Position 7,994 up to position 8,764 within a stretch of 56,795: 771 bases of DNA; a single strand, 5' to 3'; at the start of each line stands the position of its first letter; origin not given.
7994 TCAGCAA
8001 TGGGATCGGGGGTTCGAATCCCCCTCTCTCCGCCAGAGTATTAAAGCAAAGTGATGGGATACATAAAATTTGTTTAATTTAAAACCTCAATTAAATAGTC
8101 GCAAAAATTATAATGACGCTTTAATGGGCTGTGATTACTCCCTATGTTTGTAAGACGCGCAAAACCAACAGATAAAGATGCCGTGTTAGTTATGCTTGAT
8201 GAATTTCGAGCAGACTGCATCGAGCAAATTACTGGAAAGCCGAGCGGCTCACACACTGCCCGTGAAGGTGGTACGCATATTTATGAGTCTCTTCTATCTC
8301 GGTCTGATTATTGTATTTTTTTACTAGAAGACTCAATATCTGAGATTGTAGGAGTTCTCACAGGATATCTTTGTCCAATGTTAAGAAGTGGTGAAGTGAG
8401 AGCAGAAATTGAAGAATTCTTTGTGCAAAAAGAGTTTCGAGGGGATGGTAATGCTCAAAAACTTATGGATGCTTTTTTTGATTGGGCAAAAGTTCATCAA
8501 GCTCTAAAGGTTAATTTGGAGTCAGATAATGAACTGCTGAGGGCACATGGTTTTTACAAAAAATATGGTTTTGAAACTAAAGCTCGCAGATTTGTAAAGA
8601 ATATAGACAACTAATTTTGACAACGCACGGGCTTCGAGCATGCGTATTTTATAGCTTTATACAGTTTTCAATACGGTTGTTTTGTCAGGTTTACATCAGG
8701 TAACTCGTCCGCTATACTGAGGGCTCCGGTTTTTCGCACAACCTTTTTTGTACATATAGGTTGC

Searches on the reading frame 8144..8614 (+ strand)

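Call 16: search_protein_families(library=pfam, proteins=[window:8144-8614:+])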
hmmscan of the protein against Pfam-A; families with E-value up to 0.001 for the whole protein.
window:8144-8614:+ (156 aa): 4 families
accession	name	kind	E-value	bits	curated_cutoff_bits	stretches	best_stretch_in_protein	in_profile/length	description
PF00583.31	Acetyltransf_1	-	1.2e-12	48.6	20.7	1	46-143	24-116/116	Acetyltransferase (GNAT) family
PF13508.13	Acetyltransf_7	-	3.7e-11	43.7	27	1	55-144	2-83/84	Acetyltransferase (GNAT) domain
PF13673.13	Acetyltransf_10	-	3e-09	37.3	23.6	1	52-153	27-117/128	Acetyltransferase (GNAT) domain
PF14542.12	Acetyltransf_CG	-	0.00072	20.1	30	0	83-118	21-56/80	GCN5-related N-acetyl-transferase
